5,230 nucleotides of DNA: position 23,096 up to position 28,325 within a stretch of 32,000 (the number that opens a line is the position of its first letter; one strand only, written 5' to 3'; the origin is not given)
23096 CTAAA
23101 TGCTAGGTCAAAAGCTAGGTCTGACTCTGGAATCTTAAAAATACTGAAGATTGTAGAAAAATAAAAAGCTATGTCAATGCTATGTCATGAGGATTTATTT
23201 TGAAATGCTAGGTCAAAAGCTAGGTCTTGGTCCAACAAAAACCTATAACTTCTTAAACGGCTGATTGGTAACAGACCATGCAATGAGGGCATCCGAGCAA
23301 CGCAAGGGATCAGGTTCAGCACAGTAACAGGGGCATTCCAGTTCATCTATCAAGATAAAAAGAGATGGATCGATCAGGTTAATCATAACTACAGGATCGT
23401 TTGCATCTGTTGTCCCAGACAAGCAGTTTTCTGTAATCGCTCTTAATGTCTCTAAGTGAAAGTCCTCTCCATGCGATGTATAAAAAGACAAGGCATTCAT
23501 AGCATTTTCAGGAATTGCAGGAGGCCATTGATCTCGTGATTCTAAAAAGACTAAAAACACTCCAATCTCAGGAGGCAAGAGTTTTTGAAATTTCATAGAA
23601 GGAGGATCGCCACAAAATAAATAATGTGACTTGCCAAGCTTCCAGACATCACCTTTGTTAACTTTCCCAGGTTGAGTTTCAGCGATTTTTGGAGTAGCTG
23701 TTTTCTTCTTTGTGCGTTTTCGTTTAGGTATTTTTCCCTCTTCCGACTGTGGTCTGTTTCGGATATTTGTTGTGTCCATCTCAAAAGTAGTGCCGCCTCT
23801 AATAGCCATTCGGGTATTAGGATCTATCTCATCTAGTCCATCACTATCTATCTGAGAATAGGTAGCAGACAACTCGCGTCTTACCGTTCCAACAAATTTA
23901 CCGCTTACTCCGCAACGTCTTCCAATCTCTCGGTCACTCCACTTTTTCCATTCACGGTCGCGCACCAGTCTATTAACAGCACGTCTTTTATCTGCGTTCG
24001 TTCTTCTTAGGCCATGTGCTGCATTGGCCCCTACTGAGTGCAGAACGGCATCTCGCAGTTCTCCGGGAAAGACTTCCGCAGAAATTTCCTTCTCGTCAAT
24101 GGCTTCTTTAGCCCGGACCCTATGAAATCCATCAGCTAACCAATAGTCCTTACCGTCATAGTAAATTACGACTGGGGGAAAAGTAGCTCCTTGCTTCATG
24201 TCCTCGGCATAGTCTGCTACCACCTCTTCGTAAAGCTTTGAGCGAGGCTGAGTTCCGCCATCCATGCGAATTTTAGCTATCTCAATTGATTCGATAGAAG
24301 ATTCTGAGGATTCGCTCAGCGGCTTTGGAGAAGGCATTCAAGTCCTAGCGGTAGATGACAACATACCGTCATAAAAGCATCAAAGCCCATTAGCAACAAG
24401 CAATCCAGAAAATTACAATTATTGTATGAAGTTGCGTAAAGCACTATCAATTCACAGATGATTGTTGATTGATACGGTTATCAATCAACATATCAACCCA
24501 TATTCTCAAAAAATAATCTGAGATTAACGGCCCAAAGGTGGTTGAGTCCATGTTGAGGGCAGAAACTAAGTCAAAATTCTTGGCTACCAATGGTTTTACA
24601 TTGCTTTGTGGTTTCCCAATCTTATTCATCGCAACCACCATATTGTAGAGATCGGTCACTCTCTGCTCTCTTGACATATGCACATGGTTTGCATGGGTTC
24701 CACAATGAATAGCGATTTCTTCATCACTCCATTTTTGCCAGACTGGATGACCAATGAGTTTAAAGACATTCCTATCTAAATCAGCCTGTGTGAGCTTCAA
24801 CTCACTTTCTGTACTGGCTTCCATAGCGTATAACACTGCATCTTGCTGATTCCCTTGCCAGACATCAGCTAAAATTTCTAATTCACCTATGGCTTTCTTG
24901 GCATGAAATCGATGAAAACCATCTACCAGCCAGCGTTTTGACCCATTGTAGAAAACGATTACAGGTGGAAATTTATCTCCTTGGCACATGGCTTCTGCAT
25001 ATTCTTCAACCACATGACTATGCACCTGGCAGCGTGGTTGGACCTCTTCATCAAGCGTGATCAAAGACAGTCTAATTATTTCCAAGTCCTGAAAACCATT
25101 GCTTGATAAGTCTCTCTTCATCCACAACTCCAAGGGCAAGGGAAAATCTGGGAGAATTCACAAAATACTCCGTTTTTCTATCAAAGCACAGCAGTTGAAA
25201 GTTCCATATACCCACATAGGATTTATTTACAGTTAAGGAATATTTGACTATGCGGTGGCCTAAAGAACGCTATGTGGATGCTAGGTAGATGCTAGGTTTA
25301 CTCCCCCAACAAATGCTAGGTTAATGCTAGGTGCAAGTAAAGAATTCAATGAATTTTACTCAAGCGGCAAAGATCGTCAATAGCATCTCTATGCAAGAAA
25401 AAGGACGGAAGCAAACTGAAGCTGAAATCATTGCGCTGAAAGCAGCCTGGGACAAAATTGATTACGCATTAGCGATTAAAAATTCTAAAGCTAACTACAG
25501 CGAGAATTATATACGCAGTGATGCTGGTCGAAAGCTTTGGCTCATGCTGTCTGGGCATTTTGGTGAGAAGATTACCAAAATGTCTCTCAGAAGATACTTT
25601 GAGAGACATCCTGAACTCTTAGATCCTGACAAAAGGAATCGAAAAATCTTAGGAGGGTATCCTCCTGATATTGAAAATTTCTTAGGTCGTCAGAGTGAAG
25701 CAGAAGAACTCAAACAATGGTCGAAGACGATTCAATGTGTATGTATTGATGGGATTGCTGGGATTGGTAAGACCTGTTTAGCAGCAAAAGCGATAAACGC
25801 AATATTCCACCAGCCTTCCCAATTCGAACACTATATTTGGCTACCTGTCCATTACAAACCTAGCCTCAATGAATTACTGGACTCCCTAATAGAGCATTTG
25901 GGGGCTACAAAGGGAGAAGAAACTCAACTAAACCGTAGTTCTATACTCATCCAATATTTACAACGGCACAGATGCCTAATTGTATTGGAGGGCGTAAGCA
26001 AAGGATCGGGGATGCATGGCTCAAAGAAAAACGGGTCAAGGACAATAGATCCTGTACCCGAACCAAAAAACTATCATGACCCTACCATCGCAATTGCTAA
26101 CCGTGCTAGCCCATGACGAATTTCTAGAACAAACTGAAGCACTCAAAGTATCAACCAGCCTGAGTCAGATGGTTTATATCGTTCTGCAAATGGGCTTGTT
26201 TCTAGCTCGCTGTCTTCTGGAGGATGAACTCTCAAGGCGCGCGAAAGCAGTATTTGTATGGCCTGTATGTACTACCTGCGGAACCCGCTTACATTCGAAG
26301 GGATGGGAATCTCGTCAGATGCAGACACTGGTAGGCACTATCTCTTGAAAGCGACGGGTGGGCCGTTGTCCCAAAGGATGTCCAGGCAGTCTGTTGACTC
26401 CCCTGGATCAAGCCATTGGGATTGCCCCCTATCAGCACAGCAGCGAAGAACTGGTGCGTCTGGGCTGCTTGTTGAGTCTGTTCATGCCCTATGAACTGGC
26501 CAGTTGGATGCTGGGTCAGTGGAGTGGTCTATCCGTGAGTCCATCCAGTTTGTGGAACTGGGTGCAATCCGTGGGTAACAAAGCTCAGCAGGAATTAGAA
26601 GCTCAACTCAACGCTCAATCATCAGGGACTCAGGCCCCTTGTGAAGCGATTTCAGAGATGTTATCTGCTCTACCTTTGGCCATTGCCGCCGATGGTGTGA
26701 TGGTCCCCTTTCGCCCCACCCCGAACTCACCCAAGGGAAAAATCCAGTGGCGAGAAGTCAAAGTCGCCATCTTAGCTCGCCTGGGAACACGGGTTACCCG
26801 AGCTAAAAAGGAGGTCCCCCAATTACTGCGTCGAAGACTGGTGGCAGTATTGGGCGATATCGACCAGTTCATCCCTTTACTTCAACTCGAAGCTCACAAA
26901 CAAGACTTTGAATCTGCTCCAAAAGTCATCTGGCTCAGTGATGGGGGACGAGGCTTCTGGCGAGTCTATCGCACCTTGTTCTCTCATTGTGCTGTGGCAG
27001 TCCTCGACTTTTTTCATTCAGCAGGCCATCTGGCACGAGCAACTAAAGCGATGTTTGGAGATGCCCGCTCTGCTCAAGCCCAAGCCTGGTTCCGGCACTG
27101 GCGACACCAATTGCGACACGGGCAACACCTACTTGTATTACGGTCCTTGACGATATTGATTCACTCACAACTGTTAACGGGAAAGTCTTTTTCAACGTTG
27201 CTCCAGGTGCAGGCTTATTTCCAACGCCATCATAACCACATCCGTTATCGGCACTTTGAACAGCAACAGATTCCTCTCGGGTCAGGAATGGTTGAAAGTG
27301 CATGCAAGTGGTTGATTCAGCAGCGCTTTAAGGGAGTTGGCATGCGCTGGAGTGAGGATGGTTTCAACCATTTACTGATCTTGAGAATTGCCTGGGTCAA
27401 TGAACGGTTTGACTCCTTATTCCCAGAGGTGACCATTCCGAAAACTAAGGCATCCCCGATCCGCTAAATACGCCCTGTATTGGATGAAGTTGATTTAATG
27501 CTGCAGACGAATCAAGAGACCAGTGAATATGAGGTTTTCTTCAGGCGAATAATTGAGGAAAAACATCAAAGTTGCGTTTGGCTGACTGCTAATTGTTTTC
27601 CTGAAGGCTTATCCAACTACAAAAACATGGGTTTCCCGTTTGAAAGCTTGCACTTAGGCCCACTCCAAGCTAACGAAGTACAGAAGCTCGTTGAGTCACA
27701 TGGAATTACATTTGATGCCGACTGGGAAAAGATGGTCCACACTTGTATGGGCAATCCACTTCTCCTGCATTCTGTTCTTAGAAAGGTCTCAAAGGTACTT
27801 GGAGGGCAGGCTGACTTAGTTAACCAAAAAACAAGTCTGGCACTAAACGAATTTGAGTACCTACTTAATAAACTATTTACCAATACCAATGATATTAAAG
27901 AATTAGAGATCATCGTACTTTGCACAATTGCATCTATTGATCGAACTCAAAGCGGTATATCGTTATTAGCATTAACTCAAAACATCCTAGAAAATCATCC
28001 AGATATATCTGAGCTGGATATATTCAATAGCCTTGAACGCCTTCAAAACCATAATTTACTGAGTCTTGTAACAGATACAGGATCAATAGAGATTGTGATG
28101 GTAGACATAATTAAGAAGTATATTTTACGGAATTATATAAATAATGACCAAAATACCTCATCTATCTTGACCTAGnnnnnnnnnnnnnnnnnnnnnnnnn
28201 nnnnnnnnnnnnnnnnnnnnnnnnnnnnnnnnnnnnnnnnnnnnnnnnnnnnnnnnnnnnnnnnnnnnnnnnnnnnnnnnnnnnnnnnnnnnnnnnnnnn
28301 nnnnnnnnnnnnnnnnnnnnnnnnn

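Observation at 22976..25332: Two tandem ParB/Srx-fold paralogues bracketed by arrays of the CTAG-containing 9-mer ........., with no ParA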

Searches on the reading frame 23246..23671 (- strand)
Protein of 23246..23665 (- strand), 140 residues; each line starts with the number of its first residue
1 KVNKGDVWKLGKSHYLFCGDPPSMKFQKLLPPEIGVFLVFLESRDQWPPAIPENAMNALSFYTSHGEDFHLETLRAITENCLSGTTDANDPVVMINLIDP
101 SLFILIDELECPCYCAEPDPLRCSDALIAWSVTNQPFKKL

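Call 80: search_protein_families(library=pfam, proteins=[window:23246-23665:-], max_evalue=10)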
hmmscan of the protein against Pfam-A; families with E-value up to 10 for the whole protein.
seq(140 aa): 0 families

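Call 81: search_solved_structures(query=window:23246-23665:-, max_evalue=10, show_alignments=2)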
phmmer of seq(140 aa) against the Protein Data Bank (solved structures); distinct sequences matched with E-value up to 10: 1.
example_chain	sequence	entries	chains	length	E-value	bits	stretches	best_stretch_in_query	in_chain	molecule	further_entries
3tva_A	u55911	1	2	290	0.42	13.7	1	51-106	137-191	Xylose isomerase domain protein TIM barrel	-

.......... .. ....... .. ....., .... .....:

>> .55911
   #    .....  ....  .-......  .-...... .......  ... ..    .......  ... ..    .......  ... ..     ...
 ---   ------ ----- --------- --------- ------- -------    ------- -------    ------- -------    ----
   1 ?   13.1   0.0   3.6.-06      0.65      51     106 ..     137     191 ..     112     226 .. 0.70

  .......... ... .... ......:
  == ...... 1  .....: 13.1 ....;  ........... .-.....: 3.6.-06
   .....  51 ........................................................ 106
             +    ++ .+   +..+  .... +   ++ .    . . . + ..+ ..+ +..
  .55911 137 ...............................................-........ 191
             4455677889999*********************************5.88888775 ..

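Call 91: predict_structure(alignment_id=A5)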
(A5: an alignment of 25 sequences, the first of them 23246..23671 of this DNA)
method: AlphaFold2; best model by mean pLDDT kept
length: 142 residues; sequences in the alignment: 25
mean_pLDDT: 93.2   pTM: 0.88
mean pLDDT of the five models: 93.2, 92.4, 91.8, 91.0, 90.4
residues with pLDDT >= 90: 114; 70-90: 26; 50-70: 2; < 50: 0
segments of 3 or more residues with pLDDT < 50: none
pLDDT, mean of each block of 10 residues (from residue 1): 89 97 95 97 86 91 84 90 96 95 94 97 95 96 96
secondary structure, 60 per line:
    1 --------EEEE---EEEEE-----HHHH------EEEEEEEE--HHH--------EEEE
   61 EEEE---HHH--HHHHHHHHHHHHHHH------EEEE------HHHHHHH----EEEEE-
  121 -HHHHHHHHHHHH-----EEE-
elements in order: E9-12 E16-20 H26-29 E36-43 E57-64 H73-87 E94-97 H104-110 E115-119 H122-133 E139-141

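Call 93: fold_search(model_id=the predicted structure, library=pdb)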
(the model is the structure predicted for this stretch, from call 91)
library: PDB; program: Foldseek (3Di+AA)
matches with E <= 10: 615; with E <= 0.001: 0
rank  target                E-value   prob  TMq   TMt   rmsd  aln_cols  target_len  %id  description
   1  5xyn_A                1.4e-02  0.94  0.44  0.32   5.3       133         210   17  The crystal structure of Csm2-Psy3-Shu1-Shu2 complex from budding yeast (released 2017-11-08)
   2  1g60_A                3.2e-02  0.95  0.37  0.22   9.4        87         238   14  Crystal Structure of Methyltransferase MboIIa (Moraxella bovis) (released 2002-05-01)
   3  1g60_B                6.5e-02  0.90  0.35  0.23   5.1        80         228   16  Crystal Structure of Methyltransferase MboIIa (Moraxella bovis) (released 2002-05-01)
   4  3gdw_A                6.5e-02  0.66  0.36  0.38   9.3       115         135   11  Crystal structure of sigma-54 interaction domain protein from Enterococcus faecalis (released 2009-03-10)
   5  2acf_B                6.9e-02  0.84  0.51  0.44   7.7       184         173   12  NMR STRUCTURE OF SARS-COV NON-STRUCTURAL PROTEIN NSP3A (SARS1) FROM SARS CORONAVIRUS (released 2006-02-14)
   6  5hek_D                8.4e-02  0.87  0.50  0.41   8.2       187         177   10  crystal structure of M1.HpyAVI (released 2016-11-16)
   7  4n1a_A                1.1e-01  0.25  0.33  0.12  12.2       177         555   14  Thermomonospora curvata EccC (ATPases 2 and 3) in complex with a signal sequence peptide (released 2015-02-11)
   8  8otz_k                1.2e-01  0.47  0.39  0.36   5.9       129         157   10  48-nm repeat of the native axonemal doublet microtubule from bovine sperm (released 2023-11-22)
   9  8dhi_A                1.2e-01  0.20  0.32  0.22   9.6       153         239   12  Crystal Structure of Clostridioides difficile Protein Tyrosine Phosphatase at pH 8.5 (released 2023-07-05)
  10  9htx_C                1.3e-01  0.66  0.42  0.21   5.9       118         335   13  Glycosyltransferase C from the Limosilactobacillus reuteri accessory secretion system. Apo form. (released 2025-04-23)
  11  4b04_A                1.3e-01  0.47  0.39  0.37   5.5       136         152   10  Crystal structure of the Catalytic Domain of Human DUSP26 (C152S) (released 2013-05-29)
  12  5ncr_B                1.4e-01  0.69  0.46  0.40   4.9       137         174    9  OH1 from the Orf virus: a tyrosine phosphatase that displays distinct structural features and triple substrate specifi (released 2017-08-09)
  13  5y16_A                1.5e-01  0.51  0.41  0.40   6.2       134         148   13  Crystal structure of human DUSP28(Y102H) (released 2017-11-22)
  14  2hcm                  1.6e-01  0.35  0.37  0.34   7.1       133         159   14  Crystal structure of mouse putative dual specificity phosphatase complexed with zinc tungstate, New York Structural Geno (released 2006-08-15)
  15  7c8s                  1.8e-01  0.35  0.39  0.36   6.1       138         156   12  Crystal structure of DUSP22 mutant_N128A (released 2020-10-28)
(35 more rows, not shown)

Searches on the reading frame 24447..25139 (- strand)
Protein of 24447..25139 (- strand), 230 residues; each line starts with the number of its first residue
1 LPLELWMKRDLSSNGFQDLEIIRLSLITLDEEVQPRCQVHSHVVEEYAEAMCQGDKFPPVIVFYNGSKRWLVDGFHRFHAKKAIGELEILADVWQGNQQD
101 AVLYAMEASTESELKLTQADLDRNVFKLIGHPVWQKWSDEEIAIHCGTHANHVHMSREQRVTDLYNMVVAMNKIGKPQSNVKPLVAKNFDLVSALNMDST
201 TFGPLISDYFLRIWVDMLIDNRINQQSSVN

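Call 6: search_protein_families(library=pfam, proteins=[window:24447-25139:-], max_evalue=0.01)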
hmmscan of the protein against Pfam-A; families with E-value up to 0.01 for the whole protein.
window:24447-25139:- (230 aa): 0 families

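Call 9: find_encoding_contigs(protein=window:24447-25139:-, flank=10000, max_places=10)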
Protein window:24447-25139:- (230 aa): no gene with exactly this product is on record in the collection.

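Call 41: search_protein_families(library=ncbifam, proteins=[window:24447-25139:-], max_evalue=0.01)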
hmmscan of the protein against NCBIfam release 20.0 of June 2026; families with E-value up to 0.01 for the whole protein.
window:24447-25139:- (230 aa): 1 family
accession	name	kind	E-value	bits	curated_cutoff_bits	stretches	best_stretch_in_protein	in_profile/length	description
TIGR04285.1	nucleoid_noc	exception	0.0027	17.1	315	1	31-105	13-87/255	nucleoid occlusion protein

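Call 43: search_solved_structures(query=window:24447-25139:-, max_evalue=1, show_alignments=2)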
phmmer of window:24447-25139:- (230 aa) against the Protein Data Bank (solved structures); distinct sequences matched with E-value up to 1: 3.
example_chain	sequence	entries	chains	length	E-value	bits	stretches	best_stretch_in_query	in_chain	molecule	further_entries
8z01_A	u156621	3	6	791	0.45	13.2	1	133-216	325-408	ABC transporter G family member 23-like Protein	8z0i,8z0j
8yzp_A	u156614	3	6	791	0.45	13.2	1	133-216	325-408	ABC transporter G family member 23-like Protein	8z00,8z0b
9ju6_A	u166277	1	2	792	0.45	13.2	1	133-216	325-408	ABC transporter G family member 23-like Protein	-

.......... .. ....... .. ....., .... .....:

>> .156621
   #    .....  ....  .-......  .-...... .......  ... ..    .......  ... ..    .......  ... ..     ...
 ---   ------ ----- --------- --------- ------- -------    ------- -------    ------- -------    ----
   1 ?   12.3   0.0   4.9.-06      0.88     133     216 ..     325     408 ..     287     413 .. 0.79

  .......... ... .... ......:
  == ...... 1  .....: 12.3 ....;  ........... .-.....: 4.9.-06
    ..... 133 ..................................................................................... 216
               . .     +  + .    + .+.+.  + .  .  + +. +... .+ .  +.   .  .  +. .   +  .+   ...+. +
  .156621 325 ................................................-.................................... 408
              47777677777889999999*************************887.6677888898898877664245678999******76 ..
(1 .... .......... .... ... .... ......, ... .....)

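Call 69: find_homologous_proteins(query=window:24447-25139:-)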
Query window:24447-25139:- (230 aa): 53 proteins with E <= 0.001 among 159 candidates.
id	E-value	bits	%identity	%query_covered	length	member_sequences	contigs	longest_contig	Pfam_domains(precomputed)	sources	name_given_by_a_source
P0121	3.3e-148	509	100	97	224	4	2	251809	PF02195.27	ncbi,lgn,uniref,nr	ncbi:ParB/Srx family N-terminal domain-containing protein [Acaryochloris marina]|uniref:ParB/Srx fam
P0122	3.3e-127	441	86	97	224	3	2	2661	PF02195.27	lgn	-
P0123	2.5e-106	372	76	97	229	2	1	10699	PF02195.27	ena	-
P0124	9.7e-89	315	61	97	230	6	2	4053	PF02195.27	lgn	-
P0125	2.2e-88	314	64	96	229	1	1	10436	PF02195.27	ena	-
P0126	4.7e-87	309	64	95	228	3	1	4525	PF02195.27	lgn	-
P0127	1.9e-82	294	61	95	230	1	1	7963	PF02195.27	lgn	-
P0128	3.5e-74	267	56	96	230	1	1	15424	-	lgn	-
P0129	1.5e-53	200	64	60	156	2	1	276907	PF02195.27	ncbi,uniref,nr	ncbi:ParB N-terminal domain-containing protein (plasmid) [Acaryochloris sp. 'Moss Beach']|uniref:Par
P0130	2.5e-35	140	52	60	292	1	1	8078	PF02195.27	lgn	-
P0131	9.5e-29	119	36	80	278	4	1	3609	-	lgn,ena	-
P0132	1.0e-28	118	38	70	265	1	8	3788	-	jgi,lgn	jgi:hypothetical protein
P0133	1.4e-28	118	42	67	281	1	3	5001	-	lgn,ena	-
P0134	1.9e-28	118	41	67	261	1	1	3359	PF06005.19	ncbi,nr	ncbi:MAG: hypothetical protein HYZ23_06780 [Chloroflexi bacterium]|nr:hypothetical protein [Chlorofl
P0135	2.1e-27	114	43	60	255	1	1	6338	PF02195.27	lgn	-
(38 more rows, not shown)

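Call 105: search_protein_families(library=padloc, proteins=[window:24447-25121:-], max_evalue=0.001)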
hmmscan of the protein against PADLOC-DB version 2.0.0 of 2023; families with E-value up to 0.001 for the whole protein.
window:24447-25121:- (224 aa): 0 families

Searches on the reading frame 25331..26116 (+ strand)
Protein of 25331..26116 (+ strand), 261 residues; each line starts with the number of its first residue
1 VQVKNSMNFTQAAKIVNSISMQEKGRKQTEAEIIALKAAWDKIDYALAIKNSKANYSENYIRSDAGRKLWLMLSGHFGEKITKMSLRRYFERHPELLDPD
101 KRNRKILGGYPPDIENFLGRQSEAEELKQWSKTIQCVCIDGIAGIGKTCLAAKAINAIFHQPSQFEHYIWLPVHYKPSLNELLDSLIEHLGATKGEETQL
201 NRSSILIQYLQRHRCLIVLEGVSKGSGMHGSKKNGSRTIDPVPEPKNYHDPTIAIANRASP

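Call 6: search_protein_families(library=pfam, proteins=[window:25331-26116:+], max_evalue=0.01)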
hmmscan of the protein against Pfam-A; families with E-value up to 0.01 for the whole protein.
window:25331-26116:+ (261 aa): 5 families
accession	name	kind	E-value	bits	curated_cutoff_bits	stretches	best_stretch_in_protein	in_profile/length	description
PF00931.28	NB-ARC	-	3.4e-12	46.6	23.5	1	127-222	12-109/248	NB-ARC domain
PF05729.18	NACHT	-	0.00018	21.8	26.7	1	136-224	2-92/167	NACHT domain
PF24883.2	NPHP3_N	-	0.0014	19.3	24.8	1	124-190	9-79/164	Nephrocystin 3, N-terminal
PF13191.12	AAA_16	-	0.0019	19.2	32.6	1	117-199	2-92/167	AAA ATPase domain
PF13401.12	AAA_22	-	0.0037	18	27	1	135-219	6-90/130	AAA domain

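Call 80: search_protein_families(library=pfam, proteins=[window:25349-25989:+], max_evalue=10)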
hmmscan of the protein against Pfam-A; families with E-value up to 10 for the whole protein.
window:25349-25989:+ (213 aa): 9 families
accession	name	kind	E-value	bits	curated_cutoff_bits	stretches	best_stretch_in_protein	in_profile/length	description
PF00931.28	NB-ARC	-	1.4e-11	44.6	23.5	1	121-213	12-106/248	NB-ARC domain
PF24883.2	NPHP3_N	-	0.001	19.7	24.8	1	118-184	9-79/164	Nephrocystin 3, N-terminal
PF05729.18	NACHT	-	0.0015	18.8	26.7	1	130-212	2-86/167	NACHT domain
PF13191.12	AAA_16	-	0.0017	19.3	32.6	1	111-190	2-88/167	AAA ATPase domain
PF13401.12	AAA_22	-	0.0045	17.7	27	1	129-211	6-88/130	AAA domain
PF20720.3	nSTAND3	-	0.015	15.4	27.2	1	119-156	8-45/155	Novel STAND NTPase 3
PF25201.1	nSTAND6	-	0.046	14.2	27.7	1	113-192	3-79/148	Novel STAND NTPase 6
PF04851.21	ResIII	-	0.085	13.2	22.5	1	123-157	18-52/164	Type III restriction enzyme, res subunit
PF13563.12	2_5_RNA_ligase2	-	0.1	13.1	27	1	139-190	47-101/152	2'-5' RNA ligase superfamily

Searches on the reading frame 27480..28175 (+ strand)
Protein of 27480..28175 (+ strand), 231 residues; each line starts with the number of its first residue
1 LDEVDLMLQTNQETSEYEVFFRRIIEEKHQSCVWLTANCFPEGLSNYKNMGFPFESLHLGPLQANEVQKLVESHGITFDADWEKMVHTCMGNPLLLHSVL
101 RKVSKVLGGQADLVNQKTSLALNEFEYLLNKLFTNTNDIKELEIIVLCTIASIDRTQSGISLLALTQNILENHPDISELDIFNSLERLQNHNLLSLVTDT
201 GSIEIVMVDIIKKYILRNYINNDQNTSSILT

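Call 6: search_protein_families(library=pfam, proteins=[window:27480-28175:+], max_evalue=0.01)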
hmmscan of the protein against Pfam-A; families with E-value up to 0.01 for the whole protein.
window:27480-28175:+ (231 aa): 2 families
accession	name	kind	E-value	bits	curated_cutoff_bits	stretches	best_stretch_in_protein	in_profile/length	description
PF14516.12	AAA_35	-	0.0029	16.9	27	0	56-142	195-281/331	AAA-like domain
PF14629.12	ORC4_C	-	0.0054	16.6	25.3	1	123-185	37-98/216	Origin recognition complex (ORC) subunit 4 C-terminus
